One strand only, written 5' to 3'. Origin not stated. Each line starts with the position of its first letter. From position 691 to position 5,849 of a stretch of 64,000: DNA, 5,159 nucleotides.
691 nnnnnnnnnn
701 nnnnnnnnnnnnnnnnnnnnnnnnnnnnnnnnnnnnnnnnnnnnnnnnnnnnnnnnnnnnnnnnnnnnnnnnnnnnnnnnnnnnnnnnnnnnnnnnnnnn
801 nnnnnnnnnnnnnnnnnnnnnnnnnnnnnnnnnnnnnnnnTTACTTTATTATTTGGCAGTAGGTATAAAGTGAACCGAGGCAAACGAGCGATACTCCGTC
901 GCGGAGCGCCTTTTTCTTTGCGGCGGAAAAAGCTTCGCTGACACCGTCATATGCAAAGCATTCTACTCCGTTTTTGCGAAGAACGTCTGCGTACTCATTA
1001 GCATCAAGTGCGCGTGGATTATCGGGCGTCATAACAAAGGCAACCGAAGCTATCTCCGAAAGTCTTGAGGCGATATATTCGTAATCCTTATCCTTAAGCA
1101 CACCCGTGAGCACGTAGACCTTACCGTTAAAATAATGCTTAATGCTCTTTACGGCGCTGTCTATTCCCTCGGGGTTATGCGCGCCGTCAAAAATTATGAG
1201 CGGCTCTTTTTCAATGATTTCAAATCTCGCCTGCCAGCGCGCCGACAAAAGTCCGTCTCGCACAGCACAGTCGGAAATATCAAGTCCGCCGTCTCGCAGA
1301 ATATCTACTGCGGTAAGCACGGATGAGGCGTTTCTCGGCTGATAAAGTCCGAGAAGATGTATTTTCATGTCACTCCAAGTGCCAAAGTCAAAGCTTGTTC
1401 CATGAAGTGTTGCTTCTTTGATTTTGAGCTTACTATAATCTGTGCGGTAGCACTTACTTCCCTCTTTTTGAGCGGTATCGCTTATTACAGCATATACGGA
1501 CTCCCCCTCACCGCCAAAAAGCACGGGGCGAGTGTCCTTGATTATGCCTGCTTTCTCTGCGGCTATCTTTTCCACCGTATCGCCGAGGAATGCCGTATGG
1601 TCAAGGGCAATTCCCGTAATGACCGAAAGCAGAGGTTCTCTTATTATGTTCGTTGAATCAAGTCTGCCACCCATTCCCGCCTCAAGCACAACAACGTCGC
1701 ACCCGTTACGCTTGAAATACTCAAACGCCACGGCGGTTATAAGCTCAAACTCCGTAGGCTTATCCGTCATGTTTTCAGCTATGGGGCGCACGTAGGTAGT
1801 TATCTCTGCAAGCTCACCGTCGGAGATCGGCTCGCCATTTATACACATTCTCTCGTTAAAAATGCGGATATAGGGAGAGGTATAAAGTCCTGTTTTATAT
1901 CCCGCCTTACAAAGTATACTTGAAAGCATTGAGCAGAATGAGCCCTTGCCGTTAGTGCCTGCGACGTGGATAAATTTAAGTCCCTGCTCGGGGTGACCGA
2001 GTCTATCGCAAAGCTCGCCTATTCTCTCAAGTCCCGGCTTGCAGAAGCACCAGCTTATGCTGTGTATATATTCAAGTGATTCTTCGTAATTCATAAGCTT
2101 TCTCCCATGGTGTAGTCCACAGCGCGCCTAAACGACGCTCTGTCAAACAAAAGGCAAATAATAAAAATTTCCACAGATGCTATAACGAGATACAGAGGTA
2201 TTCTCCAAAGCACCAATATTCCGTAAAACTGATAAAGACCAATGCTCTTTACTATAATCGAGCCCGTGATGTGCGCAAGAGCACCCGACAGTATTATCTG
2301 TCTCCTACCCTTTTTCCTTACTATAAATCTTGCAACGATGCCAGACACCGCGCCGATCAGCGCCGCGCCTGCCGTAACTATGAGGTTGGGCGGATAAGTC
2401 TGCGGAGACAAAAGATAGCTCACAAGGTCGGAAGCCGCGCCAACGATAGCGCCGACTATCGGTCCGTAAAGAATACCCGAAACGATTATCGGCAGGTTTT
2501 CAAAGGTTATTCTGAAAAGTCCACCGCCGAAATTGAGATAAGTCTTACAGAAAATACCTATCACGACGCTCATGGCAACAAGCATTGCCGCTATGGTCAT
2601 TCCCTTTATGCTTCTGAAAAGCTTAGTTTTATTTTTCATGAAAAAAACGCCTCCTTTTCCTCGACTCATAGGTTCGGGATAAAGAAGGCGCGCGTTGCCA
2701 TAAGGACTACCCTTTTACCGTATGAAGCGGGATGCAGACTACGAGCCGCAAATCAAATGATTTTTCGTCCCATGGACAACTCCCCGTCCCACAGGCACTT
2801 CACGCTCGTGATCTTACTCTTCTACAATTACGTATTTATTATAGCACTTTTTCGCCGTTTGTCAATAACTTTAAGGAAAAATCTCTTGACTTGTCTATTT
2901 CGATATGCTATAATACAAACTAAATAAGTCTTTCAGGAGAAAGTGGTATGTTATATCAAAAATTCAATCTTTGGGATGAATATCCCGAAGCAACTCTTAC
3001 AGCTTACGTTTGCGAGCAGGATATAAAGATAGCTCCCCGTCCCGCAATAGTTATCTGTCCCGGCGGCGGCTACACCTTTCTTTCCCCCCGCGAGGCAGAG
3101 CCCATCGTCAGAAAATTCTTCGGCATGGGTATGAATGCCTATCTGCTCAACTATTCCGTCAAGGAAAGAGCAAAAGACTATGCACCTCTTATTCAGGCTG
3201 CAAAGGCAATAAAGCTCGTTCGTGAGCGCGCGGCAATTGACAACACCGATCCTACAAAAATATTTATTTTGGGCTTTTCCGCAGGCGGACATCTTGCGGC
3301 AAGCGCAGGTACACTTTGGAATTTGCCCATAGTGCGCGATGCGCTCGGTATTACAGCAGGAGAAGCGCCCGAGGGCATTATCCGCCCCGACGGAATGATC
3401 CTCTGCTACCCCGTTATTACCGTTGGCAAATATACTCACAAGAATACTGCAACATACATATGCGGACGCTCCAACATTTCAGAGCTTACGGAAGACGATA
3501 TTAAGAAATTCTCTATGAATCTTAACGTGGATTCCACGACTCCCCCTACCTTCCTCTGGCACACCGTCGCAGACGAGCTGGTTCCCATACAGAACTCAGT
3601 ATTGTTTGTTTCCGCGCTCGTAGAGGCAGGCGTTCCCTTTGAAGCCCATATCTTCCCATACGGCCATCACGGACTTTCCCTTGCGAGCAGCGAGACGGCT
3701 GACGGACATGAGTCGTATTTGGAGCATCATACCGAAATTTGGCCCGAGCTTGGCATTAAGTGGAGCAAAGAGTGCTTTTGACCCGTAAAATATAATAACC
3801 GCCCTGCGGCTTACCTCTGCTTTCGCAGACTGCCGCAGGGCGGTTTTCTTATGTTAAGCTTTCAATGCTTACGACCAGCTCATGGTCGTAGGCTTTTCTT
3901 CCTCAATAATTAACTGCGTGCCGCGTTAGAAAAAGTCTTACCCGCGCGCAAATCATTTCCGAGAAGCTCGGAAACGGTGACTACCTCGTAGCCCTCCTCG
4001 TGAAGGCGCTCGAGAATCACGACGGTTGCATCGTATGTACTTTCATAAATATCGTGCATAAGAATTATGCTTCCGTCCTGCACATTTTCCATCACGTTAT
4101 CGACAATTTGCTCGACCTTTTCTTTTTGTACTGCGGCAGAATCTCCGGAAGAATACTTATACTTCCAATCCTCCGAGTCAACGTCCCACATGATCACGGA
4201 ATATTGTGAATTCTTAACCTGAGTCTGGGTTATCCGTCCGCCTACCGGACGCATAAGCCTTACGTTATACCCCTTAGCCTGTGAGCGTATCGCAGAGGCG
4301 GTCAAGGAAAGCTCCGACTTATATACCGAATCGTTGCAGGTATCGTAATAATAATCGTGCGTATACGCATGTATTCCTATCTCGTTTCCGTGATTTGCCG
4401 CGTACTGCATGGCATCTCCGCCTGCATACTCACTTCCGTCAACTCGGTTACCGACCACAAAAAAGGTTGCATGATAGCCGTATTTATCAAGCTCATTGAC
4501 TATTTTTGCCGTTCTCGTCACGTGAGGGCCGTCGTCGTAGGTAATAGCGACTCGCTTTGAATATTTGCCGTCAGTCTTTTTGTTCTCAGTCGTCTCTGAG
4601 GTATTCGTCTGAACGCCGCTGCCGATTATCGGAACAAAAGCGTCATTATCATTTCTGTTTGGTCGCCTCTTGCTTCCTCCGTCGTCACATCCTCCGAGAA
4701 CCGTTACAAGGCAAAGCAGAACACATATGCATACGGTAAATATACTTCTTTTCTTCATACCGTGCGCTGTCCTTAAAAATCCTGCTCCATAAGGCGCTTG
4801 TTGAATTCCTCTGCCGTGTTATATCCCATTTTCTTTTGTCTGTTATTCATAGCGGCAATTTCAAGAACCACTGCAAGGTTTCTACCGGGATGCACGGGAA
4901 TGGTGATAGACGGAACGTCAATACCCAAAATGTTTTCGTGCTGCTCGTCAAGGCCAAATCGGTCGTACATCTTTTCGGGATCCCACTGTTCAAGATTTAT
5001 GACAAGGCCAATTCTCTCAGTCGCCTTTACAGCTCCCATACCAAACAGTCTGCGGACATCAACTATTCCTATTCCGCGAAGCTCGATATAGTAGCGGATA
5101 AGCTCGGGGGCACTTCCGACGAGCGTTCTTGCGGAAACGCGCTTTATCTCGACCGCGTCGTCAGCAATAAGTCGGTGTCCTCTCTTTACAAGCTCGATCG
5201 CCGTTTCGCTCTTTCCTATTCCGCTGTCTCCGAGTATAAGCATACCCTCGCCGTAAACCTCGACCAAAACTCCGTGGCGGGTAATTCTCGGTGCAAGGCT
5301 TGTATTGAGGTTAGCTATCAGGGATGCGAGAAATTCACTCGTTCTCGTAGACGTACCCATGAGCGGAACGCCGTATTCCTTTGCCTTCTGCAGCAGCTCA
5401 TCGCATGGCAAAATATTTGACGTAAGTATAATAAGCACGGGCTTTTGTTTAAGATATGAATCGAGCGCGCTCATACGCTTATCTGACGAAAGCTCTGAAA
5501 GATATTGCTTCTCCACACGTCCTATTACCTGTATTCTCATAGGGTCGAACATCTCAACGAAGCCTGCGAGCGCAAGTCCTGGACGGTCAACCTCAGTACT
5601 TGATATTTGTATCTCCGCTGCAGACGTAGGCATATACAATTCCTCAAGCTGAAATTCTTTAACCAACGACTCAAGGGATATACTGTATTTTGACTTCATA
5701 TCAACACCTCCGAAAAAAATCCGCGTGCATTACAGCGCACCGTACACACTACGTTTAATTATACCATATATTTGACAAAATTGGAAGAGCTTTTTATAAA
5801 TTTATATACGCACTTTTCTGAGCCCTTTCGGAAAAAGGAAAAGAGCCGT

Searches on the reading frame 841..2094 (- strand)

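Call 54: search_protein_families(library=ncbifam, proteins=[window:841-2094:-], max_evalue=0.00001)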
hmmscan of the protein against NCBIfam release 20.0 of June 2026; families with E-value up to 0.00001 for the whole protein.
window:841-2094:- (417 aa): 14 families
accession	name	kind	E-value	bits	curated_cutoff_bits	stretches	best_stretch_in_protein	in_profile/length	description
TIGR01499.1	folC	subfamily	3.6e-112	375.7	162.65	1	22-415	1-396/400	bifunctional protein FolC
NF008101.0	PRK10846.1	equivalog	2.4e-67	227.5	360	1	10-416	20-411/422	bifunctional tetrahydrofolate synthase/dihydrofolate synthase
NF047860.1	Tet-DihydfolSynFolCMyb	equivalog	6.2e-63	213.3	700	1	19-385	43-416/468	bifunctional tetrahydrofolate synthase/dihydrofolate synthase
NF001126.0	PRK00139.1-4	equivalog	2.6e-20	72.4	373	2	124-367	164-413/486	UDP-N-acetylmuramoyl-L-alanyl-D-glutamate--2,6-diaminopimelate ligase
TIGR01085.1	murE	subfamily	1.1e-18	67.4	257.3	1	33-367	79-403/472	UDP-N-acetylmuramyl-tripeptide synthetase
NF053648.1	pMurE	equivalog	2.8e-15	56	600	1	154-332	190-362/464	pseudomurein biosynthesis peptide ligase pMurE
NF010628.0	PRK14022.1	equivalog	5e-13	48.6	536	1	158-375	205-421/483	UDP-N-acetylmuramoyl-L-alanyl-D-glutamate--L-lysine ligase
NF008896.0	PRK11929.1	equivalog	2.6e-11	42.1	1023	0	241-372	300-435/965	bifunctional UDP-N-acetylmuramoyl-L-alanyl-D-glutamate--2,6-diaminopimelate ligase MurE/UDP-N-acetylmuramoyl-tripeptide--D-alanyl-D-alanine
NF001124.0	PRK00139.1-2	equivalog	6.4e-11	41.7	476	1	34-366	107-421/500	UDP-N-acetylmuramoyl-L-alanyl-D-glutamate--2,6-diaminopimelate ligase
NF001123.0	PRK00139.1-1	equivalog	1.8e-10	40.1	586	1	240-367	292-421/493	UDP-N-acetylmuramoyl-L-alanyl-D-glutamate--2,6-diaminopimelate ligase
TIGR01143.1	murF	subfamily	2.6e-10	39.8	288.6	1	133-329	127-331/418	UDP-N-acetylmuramoyl-tripeptide--D-alanyl-D-alanine ligase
TIGR01082.1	murC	equivalog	2.8e-09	36.6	335.1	0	153-326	167-345/449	UDP-N-acetylmuramate--L-alanine ligase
TIGR02068.2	cya_phycin_syn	equivalog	2.2e-08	32.6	850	0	288-398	720-832/862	cyanophycin synthetase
NF053645.1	pMurC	equivalog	4.3e-07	29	560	0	288-330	353-397/492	pseudomurein biosynthesis peptide ligase pMurC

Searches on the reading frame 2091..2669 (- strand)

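Call 54: search_protein_families(library=ncbifam, proteins=[window:2091-2669:-], max_evalue=0.00001)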
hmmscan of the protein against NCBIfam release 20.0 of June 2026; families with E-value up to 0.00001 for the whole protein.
window:2091-2669:- (192 aa): 3 families
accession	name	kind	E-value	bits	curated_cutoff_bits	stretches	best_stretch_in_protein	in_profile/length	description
TIGR04518.1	ECF_S_folT_fam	subfamily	2.2e-28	99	60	1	20-175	3-158/163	folate family ECF transporter S component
NF007179.0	PRK09609.1-4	equivalog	1.5e-08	34.7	630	1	22-116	30-123/335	hypothetical protein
NF007178.0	PRK09609.1-3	equivalog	9.6e-07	28.6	483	1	25-123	10-106/311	hypothetical protein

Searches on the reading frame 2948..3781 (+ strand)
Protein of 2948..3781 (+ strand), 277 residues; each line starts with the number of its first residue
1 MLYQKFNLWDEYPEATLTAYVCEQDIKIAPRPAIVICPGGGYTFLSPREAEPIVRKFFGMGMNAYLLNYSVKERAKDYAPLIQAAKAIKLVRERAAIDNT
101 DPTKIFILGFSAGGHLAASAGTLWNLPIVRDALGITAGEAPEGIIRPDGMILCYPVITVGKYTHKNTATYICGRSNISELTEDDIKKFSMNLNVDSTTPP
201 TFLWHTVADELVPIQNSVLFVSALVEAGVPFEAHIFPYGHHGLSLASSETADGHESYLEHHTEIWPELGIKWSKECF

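Call 54: search_protein_families(library=ncbifam, proteins=[window:2948-3781:+], max_evalue=0.00001)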
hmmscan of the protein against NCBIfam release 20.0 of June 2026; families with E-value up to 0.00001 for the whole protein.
window:2948-3781:+ (277 aa): 5 families
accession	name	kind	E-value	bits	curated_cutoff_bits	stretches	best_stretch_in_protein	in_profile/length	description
NF052620.1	AryltfaseLP1002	equivalog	1.8e-46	158.7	300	1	14-275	13-264/265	lp_1002 family arylesterase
NF041902.1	pecacetest_PaeX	equivalog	2.2e-31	109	550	1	17-247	65-287/318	pectin acetylesterase PaeX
NF042968.1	AcxylEst_AxeA1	equivalog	1.4e-29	102.8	700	1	14-259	35-258/459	acetylxylan esterase AxeA1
NF052354.1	EstLipQMycob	equivalog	1.1e-12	47.3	700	1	29-125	163-260/418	esterase LipQ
NF058653.1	LipP1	equivalog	1.9e-06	27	350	0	27-120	68-161/300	LipP1 family hormone-sensitive lipase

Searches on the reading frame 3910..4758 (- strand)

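Call 54: search_protein_families(library=ncbifam, proteins=[window:3910-4758:-], max_evalue=0.00001)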
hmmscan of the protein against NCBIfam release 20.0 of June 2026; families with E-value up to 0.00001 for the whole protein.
window:3910-4758:- (282 aa): 7 families
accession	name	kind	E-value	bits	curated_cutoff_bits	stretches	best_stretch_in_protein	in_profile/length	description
NF045820.1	PgAcgDacpgdA_Strep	equivalog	7.2e-38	130.6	800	1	41-274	241-456/463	peptidoglycan-N-acetylglucosamine deacetylase PgdA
TIGR02764.1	spore_ybaN_pdaB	equivalog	3.8e-37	127.9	237.4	1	67-266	5-191/191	polysaccharide deacetylase family sporulation protein PdaB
NF045821.1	PgAcgDacpgdA1_Bac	equivalog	2.3e-25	89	400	1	64-261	83-270/282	peptidoglycan-N-acetylglucosamine deacetylase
NF045822.1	PgAcgDacpgdA2_Bac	equivalog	8e-25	87.7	400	1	5-261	13-257/274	peptidoglycan-N-acetylglucosamine deacetylase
TIGR04243.1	nodulat_NodB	equivalog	1.2e-20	73.8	240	1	68-238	2-158/197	chitooligosaccharide deacetylase NodB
TIGR02873.1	spore_ylxY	hypoth_equivalog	1.6e-17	63.6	391.5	1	84-266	101-267/268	probable sporulation protein, polysaccharide deacetylase family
TIGR02884.1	spore_pdaA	equivalog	5.4e-17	62.2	298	1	65-265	34-223/224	delta-lactam-biosynthetic de-N-acetylase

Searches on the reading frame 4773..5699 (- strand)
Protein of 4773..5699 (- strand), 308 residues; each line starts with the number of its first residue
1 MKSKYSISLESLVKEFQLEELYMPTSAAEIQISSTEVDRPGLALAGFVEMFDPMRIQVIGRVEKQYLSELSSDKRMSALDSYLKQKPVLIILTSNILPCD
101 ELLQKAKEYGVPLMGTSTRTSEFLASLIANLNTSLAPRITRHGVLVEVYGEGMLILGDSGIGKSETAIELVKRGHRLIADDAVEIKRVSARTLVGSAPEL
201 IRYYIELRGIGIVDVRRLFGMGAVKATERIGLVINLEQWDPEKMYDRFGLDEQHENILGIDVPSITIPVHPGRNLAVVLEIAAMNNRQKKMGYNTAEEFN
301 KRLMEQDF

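Call 54: search_protein_families(library=ncbifam, proteins=[window:4773-5699:-], max_evalue=0.00001)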
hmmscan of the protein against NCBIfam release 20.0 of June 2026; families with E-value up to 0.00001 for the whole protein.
window:4773-5699:- (308 aa): 2 families
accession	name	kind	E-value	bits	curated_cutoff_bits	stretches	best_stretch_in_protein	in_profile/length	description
TIGR00679.1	hpr-ser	equivalog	3.5e-109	364.7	240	1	8-306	2-299/300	HPr(Ser) kinase/phosphatase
NF003883.0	PRK05428.2-1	equivalog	5.8e-44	149.8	252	1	138-304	15-178/189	HPr kinase/phosphorylase-related protein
